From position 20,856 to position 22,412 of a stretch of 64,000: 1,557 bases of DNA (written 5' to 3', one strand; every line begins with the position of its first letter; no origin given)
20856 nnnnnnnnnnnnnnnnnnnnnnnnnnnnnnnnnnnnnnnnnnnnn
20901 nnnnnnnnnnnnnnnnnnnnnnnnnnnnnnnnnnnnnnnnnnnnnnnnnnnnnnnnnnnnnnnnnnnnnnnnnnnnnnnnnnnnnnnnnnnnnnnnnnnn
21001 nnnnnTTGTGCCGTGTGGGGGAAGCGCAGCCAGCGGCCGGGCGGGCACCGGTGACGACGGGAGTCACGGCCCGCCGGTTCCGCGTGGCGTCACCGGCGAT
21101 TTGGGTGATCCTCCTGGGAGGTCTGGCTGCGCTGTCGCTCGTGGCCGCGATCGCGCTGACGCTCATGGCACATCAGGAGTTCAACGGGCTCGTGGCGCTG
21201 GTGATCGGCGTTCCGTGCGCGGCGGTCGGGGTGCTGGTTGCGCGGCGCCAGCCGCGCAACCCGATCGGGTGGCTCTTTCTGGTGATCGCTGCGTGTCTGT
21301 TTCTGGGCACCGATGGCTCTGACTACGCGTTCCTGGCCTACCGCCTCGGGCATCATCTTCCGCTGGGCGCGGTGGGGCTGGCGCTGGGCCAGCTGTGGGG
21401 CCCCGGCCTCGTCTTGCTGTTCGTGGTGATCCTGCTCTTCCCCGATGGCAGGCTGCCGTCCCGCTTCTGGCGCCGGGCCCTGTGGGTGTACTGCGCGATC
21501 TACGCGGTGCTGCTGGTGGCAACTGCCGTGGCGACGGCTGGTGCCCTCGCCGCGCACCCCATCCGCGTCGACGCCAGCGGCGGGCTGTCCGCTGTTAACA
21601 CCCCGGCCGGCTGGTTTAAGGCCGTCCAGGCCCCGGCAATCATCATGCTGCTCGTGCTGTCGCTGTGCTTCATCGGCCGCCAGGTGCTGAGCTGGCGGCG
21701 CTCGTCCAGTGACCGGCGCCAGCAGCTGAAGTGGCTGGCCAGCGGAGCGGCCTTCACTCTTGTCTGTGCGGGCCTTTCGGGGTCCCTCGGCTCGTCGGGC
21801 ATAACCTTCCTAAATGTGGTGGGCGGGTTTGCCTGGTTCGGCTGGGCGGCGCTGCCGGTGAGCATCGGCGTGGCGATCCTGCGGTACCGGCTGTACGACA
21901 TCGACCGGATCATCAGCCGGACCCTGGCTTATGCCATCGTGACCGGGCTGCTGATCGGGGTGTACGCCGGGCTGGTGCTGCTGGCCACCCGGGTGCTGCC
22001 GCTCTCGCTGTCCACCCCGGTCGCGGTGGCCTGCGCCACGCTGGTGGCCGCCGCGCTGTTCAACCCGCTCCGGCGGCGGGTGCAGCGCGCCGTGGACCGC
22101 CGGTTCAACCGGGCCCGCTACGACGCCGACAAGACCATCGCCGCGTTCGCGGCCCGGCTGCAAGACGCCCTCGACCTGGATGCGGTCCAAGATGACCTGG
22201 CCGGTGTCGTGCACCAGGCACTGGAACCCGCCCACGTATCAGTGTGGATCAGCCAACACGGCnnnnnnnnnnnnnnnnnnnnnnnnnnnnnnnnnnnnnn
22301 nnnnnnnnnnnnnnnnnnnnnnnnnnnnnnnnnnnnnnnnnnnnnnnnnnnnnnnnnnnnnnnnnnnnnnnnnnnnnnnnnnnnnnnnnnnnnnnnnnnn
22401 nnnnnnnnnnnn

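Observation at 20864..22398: Filled-site / empty-site pair in one window: a 1,527-bp insertion with IRs and a 4-bp duplication whose only gene is a membrane sensor-module protein (no transposase)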

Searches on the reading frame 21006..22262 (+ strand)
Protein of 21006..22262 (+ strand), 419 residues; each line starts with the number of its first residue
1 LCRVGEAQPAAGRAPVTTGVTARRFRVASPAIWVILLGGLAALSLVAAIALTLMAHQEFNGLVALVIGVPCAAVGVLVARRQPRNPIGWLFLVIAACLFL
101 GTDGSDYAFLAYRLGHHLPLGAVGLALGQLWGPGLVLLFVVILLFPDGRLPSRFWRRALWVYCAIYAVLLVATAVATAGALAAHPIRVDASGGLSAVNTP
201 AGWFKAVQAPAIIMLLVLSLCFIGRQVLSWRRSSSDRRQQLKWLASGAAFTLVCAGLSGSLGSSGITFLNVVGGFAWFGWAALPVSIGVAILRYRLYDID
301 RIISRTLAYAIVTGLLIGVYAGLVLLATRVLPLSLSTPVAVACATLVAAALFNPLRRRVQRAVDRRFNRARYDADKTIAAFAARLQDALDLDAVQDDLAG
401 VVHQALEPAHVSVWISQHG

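Call 5: search_protein_families(library=pfam, proteins=[window:21006-22262:+], max_evalue=1)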
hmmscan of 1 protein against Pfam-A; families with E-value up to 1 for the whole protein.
window:21006-22262:+ (419 aa): 1 family
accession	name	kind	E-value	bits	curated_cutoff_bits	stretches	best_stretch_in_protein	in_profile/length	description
PF24287.1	DUF7475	-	0.08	13.6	31.3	1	152-184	64-96/115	Family of unknown function (DUF7475)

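Call 6: search_protein_families(library=ncbifam, proteins=[window:21006-22262:+], max_evalue=1)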
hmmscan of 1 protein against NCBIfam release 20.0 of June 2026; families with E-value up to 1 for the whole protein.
window:21006-22262:+ (419 aa): 2 families
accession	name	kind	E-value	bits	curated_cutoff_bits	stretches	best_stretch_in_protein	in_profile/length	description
NF033688.1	MG406_fam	hypoth_equivalog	0.047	14.1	40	1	34-79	11-56/118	MG406 family protein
TIGR00159.1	TIGR00159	equivalog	0.15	11.4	188.8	1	288-369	16-96/254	diadenylate cyclase CdaA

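Call 14: find_homologous_proteins(query=window:21006-22262:+)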
Query window:21006-22262:+ (419 aa): 8000 proteins with E <= 0.001 among 8000 candidates; the best 120 are listed.
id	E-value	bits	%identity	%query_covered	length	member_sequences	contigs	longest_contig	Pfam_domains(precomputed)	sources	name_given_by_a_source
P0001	6.2e-254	861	100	96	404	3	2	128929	-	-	-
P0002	8.0e-237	804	90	99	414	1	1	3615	-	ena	-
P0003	1.6e-233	793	89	99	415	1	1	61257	-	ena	-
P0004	3.5e-232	789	88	99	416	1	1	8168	-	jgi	jgi:hypothetical protein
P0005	3.0e-231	786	87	99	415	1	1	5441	-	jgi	jgi:hypothetical protein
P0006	4.9e-230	782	88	100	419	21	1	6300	-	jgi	jgi:hypothetical protein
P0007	1.3e-229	781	88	99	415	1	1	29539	-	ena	-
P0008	1.4e-229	780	88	100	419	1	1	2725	-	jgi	jgi:hypothetical protein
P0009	1.1e-228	777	88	99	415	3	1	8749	-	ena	-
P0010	2.7e-228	776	86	99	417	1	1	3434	-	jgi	jgi:hypothetical protein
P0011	4.8e-228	775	86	100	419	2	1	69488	-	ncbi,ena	-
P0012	5.0e-228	775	87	100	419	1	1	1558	-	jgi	jgi:hypothetical protein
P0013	5.0e-228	775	86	100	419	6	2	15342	-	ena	-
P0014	5.7e-228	775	88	99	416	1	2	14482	-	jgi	jgi:hypothetical protein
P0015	2.7e-227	773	86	100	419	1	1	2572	-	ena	-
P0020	3.4e-225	766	88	99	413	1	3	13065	-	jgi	jgi:hypothetical protein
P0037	5.5e-217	739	83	100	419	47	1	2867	-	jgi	-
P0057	9.3e-203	692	82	93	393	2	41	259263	-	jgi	jgi:hypothetical protein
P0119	7.8e-179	613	74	94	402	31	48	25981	-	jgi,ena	jgi:hypothetical protein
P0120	2.1e-178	612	72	97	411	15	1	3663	PF16927.12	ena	-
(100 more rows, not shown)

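Call 15: find_encoding_contigs(protein=P0057, flank=3000, max_places=10)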
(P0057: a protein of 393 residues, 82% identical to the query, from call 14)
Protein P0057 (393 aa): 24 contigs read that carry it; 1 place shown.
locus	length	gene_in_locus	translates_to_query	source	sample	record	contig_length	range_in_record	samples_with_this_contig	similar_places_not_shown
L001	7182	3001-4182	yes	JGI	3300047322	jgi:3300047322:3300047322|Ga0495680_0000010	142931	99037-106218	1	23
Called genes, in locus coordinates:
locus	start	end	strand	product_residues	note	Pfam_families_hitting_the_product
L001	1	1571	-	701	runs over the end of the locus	PF13500:AAA_26, PF07085:DRTGG, PF01515:PTA_PTB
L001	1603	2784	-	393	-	PF00871:Acetate_kinase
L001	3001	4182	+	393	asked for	-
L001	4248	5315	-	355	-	PF00288:GHMP_kinases_N, PF08544:GHMP_kinases_C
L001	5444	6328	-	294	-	PF01087:GalP_UDP_transf, PF02744:GalP_UDP_tr_C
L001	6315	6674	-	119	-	-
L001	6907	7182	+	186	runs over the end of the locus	PF04264:YceI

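Call 19: find_encoding_contigs(protein=P0001, flank=3000, max_places=6)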
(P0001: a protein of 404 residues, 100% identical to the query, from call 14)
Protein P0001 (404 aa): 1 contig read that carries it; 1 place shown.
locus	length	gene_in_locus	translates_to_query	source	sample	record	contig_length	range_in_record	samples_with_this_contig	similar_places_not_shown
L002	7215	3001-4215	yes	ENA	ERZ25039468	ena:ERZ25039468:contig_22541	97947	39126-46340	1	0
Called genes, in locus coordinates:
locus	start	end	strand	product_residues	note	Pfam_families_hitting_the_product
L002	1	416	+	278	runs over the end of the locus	PF00561:Abhydrolase_1, PF12697:Abhydrolase_6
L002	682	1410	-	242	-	PF05988:DUF899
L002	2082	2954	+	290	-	PF13358:DDE_3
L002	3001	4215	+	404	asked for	-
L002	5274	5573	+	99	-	-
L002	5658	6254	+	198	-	PF12902:Ferritin-like (weak)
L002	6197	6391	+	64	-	-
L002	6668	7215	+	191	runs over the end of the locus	-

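Call 20: find_encoding_contigs(protein=P0011, flank=4000, max_places=6)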
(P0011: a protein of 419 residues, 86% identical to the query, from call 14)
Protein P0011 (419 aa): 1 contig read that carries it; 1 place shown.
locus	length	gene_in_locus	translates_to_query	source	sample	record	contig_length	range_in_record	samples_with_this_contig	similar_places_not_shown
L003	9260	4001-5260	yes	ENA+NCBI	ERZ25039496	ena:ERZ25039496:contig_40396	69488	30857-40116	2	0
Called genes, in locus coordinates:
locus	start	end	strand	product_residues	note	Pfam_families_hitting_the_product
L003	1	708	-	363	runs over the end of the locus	PF10103:Zincin_2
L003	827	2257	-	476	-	PF02113:Peptidase_S13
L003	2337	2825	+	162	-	PF00719:Pyrophosphatase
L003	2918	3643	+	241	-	PF00696:AA_kinase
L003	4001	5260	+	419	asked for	-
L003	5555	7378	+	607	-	PF03924:CHASE (weak), PF00989:PAS, PF13188:PAS_8 (weak), PF08447:PAS_3, PF08448:PAS_4, PF13426:PAS_9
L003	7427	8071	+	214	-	PF01547:SBP_bac_1, PF13416:SBP_bac_8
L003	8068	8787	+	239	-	PF01547:SBP_bac_1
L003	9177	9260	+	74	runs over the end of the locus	-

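Call 21: find_encoding_contigs(protein=P0003, flank=4000, max_places=6)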
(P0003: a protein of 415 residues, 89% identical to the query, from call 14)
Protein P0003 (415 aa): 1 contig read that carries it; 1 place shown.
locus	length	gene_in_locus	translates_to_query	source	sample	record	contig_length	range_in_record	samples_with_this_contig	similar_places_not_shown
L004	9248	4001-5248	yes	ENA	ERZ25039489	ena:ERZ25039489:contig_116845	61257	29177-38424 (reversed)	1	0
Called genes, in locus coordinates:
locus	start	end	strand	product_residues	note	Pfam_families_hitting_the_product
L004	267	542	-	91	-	-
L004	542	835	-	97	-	-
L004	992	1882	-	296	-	-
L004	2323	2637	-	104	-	-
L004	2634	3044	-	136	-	-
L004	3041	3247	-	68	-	PF12728:HTH_17 (weak)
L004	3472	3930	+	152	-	-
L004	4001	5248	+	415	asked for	-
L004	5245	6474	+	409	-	-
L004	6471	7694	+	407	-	-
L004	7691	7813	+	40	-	-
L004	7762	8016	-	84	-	-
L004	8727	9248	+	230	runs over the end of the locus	-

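Call 33: find_related_loci(query=window:21051-22262:+, collection=genome_contigs, flank=4000)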
Query window:21051-22262:+ (404 aa) in genome_contigs; peptide patterns used: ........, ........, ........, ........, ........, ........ (x = any residue, [..] = any of these).
597 stretches matched a pattern (row limit reached: there are more); 489 encode a relative of the query (tblastn E <= 1e-3); the best 80 are kept; 80 distinct loci.
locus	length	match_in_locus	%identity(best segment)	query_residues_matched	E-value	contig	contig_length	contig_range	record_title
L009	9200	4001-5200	88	5-404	0e+0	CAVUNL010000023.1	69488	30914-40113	MAG: uncultured Actinomycetes bacterium isolate MFD02579.bin.2.46 genome assembly, contig: contig_40396, whole genome sh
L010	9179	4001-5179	79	7-402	3e-177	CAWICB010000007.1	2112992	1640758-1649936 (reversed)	MAG: uncultured Actinomycetes bacterium isolate MFD09567.bin.1.80 genome assembly, contig: contig_24251, whole genome sh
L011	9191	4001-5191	77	4-402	5e-161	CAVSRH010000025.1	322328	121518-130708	MAG: uncultured Actinomycetes bacterium isolate MFD04463.bin.2.19 genome assembly, contig: contig_84707, whole genome sh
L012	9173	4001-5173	73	8-400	5e-158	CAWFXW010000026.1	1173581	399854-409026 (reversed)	MAG: uncultured Actinomycetes bacterium isolate MFD06714.bin.2.131 genome assembly, contig: contig_4058, whole genome sh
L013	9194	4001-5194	73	1-400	1e-156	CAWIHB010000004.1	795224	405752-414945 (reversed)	MAG: uncultured Actinomycetes bacterium isolate MFD05502.bin.2.31 genome assembly, contig: contig_14472, whole genome sh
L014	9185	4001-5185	68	9-403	1e-156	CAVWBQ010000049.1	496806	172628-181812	MAG: uncultured Actinomycetota bacterium isolate MFD05502.bin.2.70 genome assembly, contig: contig_5915, whole genome sh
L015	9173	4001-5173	73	8-400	2e-151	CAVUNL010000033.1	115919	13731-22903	MAG: uncultured Actinomycetes bacterium isolate MFD02579.bin.2.46 genome assembly, contig: contig_8824, whole genome sho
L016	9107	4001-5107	69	34-401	3e-151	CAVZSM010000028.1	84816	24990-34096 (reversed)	MAG: uncultured Actinomycetota bacterium isolate MFD00731.bin.1.201 genome assembly, contig: contig_53658, whole genome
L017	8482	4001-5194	72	6-403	1e-150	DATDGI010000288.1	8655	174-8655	MAG TPA_asm: Streptosporangiaceae bacterium isolate SMAG_U248 k141_477502, whole genome shotgun sequence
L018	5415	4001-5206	64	6-400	9e-151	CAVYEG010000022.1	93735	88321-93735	MAG: uncultured Actinomycetes bacterium isolate MFD09603.bin.2.187 genome assembly, contig: contig_8302, whole genome sh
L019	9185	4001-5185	67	9-403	2e-150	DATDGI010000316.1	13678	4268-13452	MAG TPA_asm: Streptosporangiaceae bacterium isolate SMAG_U248 k141_92206, whole genome shotgun sequence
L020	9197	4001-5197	68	6-404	8e-149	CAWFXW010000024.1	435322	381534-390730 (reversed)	MAG: uncultured Actinomycetes bacterium isolate MFD06714.bin.2.131 genome assembly, contig: contig_35138, whole genome s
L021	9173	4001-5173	74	8-400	6e-145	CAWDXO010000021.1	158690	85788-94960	MAG: uncultured Actinomycetes bacterium isolate MFD05705.bin.1.160 genome assembly, contig: contig_6549, whole genome sh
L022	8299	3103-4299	69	1-401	4e-163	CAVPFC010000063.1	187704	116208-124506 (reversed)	MAG: uncultured Actinomycetes bacterium isolate MFD10071.bin.2.80 genome assembly, contig: contig_80341, whole genome sh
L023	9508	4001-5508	62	11-400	6e-141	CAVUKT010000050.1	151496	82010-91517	MAG: uncultured Actinomycetes bacterium isolate MFD01716.bin.2.119 genome assembly, contig: contig_4095, whole genome sh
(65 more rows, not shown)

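Call 41: search_protein_families(library=pfam, proteins=[L002:2082-2954:+], max_evalue=0.01)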
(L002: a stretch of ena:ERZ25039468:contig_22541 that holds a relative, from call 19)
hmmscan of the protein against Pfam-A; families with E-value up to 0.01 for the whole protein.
L002:2082-2954:+ (290 aa): 1 family
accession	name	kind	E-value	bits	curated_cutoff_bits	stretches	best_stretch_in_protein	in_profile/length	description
PF13358.12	DDE_3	-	4.7e-21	75.6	28.6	1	13-159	2-145/146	DDE superfamily endonuclease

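Call 48: find_encoding_contigs(protein=P0013, flank=3000, max_places=6)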
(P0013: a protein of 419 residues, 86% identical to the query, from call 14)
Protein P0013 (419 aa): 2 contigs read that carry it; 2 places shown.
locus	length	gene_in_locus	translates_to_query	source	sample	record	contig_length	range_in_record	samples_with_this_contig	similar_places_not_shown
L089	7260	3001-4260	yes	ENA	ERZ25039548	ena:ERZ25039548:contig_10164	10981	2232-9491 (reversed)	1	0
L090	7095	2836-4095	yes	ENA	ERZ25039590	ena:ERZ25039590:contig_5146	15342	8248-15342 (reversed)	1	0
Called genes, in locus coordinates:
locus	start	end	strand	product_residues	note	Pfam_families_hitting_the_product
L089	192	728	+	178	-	-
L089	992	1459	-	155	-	PF10604:Polyketide_cyc2, PF08327:AHSA1 (faint)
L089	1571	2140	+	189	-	PF00440:TetR_N (weak)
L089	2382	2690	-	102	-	PF00196:GerE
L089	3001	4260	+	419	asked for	-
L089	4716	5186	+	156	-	PF06445:GyrI-like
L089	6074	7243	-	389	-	PF02771:Acyl-CoA_dh_N, PF02770:Acyl-CoA_dh_M, PF00441:Acyl-CoA_dh_1, PF08028:Acyl-CoA_dh_2 (weak)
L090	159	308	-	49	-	-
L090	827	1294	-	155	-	PF10604:Polyketide_cyc2, PF08327:AHSA1 (faint)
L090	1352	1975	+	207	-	PF00440:TetR_N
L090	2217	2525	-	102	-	PF00196:GerE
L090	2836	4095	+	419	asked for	-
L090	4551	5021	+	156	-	PF06445:GyrI-like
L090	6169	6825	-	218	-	PF00392:GntR, PF07729:FCD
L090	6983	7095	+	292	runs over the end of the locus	PF01557:FAA_hydrolase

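Call 49: find_encoding_contigs(protein=P0020, flank=3000, max_places=6)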
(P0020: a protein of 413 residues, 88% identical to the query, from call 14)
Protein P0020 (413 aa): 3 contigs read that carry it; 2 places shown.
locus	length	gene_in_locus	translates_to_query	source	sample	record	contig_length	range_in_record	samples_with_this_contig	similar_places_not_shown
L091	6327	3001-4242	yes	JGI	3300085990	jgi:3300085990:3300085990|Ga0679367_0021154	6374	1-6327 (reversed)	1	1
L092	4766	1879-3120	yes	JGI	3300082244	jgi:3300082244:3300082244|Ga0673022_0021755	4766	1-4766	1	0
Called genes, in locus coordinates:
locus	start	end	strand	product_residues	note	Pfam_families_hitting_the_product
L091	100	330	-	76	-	-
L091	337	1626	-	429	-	PF00589:Phage_integrase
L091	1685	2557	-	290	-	PF02899:Phage_int_SAM_1 (weak), PF00589:Phage_integrase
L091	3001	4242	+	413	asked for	-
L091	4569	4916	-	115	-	PF07366:SnoaL, PF13474:SnoaL_3 (weak), PF14534:DUF4440, PF12680:SnoaL_2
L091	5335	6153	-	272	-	-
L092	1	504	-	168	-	?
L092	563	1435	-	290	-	PF02899:Phage_int_SAM_1 (weak), PF00589:Phage_integrase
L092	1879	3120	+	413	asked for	-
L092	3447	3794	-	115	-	PF07366:SnoaL, PF13474:SnoaL_3 (weak), PF14534:DUF4440, PF12680:SnoaL_2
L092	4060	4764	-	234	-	?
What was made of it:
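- L091 and L092 sit beside two tyrosine recombinases (call 49).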

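Call 59: search_protein_representatives(protein=window:21051-22262:+)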
Query: 404 residues. Proteins with E-value up to 0.001 (for the whole library): 24815; up to 1e-10: 13998; up to 1e-30: 4427. The best 150 are listed.
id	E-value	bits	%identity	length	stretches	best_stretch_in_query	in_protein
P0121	1.4e-163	561.2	88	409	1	4-305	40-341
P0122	1.1e-152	525.4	68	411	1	4-402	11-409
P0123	2.3e-114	399.2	56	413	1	1-404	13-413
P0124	2.6e-113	395.7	57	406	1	15-401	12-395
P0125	7.6e-110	384.3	57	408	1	8-401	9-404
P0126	5.7e-108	378.1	59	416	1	20-403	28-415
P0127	3.5e-107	375.5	57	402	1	3-401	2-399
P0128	9.2e-107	374.1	55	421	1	16-401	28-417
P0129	3.0e-104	365.9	68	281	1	125-402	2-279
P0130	6.6e-103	361.4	53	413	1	16-404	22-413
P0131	9.4e-102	357.6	69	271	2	39-209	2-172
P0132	7.9e-97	341.4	53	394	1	21-404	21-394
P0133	8.2e-97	341.4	49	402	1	10-400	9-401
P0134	1.1e-94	334.4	53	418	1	4-404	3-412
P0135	1.2e-92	327.7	49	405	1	16-402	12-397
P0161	6.7e-81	289.0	43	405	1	11-401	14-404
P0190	4.4e-71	256.6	41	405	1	8-401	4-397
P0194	1.8e-68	248.0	51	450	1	13-400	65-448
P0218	1.4e-64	235.3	40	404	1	13-403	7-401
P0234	2.8e-61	224.4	41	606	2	24-361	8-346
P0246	1.3e-59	218.9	39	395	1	11-402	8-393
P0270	7.9e-58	213.0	38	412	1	16-400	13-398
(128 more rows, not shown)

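Call 60: search_protein_families(library=pfam, proteins=[P0120, P0123, P0133, P0161, P0190, P0234, P0270, P0218, P0246, P0194], max_evalue=0.1)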
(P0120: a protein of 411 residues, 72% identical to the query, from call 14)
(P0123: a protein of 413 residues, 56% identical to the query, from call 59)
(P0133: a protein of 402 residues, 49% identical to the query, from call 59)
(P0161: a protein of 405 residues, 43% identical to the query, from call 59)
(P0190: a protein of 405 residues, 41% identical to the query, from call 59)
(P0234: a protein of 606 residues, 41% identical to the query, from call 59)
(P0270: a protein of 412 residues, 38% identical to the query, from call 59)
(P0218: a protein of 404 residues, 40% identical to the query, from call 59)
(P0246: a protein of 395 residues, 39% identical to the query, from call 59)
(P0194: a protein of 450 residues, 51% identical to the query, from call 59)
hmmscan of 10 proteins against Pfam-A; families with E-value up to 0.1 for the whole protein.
P0120 (411 aa): 1 family
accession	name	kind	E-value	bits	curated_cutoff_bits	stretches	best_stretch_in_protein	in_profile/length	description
PF16927.11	HisKA_7TM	-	2.2e-06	28.1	28.6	1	132-293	72-222/224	N-terminal 7TM region of histidine kinase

P0123 (413 aa): 0 families

P0133 (402 aa): 1 family
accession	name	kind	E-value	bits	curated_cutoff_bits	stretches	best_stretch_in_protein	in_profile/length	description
PF16913.11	PUNUT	-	0.037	13.7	30.6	0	287-341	66-120/321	Purine nucleobase transmembrane transport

P0161 (405 aa): 2 families
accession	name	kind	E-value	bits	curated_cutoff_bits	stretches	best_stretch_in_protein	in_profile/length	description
PF19613.4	DUF6118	-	0.026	14.4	27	1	298-333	149-182/245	Family of unknown function (DUF6118)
PF15110.11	TMEM141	-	0.072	14.1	27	0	51-99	32-75/91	TMEM141 protein family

P0190 (405 aa): 1 family
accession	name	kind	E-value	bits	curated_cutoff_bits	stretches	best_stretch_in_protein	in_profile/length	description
PF06197.19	DUF998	-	0.0034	17.5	30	1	192-330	44-179/184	Protein of unknown function (DUF998)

P0234 (606 aa): 0 families

P0270 (412 aa): 0 families

P0218 (404 aa): 1 family
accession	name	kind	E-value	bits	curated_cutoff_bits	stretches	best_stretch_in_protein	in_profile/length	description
PF19258.4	KxYKxGKxW_sig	-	0.093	13.1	23.6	1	227-248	14-35/41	KxYKxGKxW signal peptide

P0246 (395 aa): 0 families

P0194 (450 aa): 2 families
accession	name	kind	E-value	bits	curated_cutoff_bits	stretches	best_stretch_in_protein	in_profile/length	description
PF01925.25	TauE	-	0.0011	19.2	32.6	1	254-369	38-153/237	Sulfite exporter TauE/SafE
PF23153.1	Aip3p_Bud6_N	-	0.078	13.7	27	0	393-441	28-76/109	Aip3p/Bud6 N-terminal domain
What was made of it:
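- On HisKA_3 sensor histidine kinase: One family member is borderline for HisKA_7TM (28.1 bits against a cut-off of 28.6; call 60).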
